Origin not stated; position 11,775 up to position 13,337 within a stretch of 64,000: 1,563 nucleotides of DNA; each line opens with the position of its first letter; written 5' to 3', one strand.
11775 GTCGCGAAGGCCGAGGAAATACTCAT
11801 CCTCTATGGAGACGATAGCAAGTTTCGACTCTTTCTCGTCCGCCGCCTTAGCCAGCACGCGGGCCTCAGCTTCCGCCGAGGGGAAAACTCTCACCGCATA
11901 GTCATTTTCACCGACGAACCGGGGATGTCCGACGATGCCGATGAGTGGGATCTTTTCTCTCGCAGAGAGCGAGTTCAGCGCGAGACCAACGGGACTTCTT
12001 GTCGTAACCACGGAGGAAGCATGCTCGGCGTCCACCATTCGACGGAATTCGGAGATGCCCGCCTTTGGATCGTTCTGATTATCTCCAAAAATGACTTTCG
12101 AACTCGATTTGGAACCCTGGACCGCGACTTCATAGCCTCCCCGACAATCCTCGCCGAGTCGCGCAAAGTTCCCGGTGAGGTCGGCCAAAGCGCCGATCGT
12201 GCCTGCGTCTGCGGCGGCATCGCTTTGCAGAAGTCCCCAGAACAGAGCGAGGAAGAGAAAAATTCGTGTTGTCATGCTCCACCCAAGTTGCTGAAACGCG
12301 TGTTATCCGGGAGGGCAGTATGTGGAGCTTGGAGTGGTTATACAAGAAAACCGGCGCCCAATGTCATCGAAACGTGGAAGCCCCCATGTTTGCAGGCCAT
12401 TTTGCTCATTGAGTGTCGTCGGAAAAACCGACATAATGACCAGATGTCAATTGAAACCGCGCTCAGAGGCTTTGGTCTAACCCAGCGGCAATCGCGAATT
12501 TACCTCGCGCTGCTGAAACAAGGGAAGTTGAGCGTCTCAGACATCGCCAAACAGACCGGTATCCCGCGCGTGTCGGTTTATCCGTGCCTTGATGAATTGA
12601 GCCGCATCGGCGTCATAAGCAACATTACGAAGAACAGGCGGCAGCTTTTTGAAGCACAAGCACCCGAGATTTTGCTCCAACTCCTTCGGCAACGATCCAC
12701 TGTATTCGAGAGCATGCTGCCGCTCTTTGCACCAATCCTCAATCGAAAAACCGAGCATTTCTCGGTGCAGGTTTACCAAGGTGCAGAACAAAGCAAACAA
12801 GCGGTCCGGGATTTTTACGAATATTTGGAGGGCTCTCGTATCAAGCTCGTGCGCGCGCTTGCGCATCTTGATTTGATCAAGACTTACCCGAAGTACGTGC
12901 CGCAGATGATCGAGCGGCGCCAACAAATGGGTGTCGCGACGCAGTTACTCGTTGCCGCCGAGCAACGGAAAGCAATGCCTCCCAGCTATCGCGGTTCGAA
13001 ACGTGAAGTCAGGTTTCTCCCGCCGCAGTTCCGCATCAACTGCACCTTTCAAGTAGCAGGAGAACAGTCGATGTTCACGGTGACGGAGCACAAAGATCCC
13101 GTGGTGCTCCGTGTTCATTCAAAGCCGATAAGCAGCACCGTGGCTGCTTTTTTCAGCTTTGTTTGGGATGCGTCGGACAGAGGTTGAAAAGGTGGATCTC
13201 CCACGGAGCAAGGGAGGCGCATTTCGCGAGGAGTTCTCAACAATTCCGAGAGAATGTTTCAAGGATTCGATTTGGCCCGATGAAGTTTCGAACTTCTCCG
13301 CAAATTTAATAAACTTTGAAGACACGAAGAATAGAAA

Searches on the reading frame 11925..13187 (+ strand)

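Call 22: search_protein_families(library=pfam, proteins=[window:11925-13187:+], max_evalue=0.001)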
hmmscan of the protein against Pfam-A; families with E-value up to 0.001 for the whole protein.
window:11925-13187:+ (420 aa): 2 families
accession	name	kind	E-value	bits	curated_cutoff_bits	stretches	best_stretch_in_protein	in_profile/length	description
PF01978.25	TrmB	-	1.4e-13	50.9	25.6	1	180-247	1-67/68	Sugar-specific transcriptional regulator TrmB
PF09339.16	HTH_IclR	-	0.00041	20.5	22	0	199-231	16-48/52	IclR helix-turn-helix domain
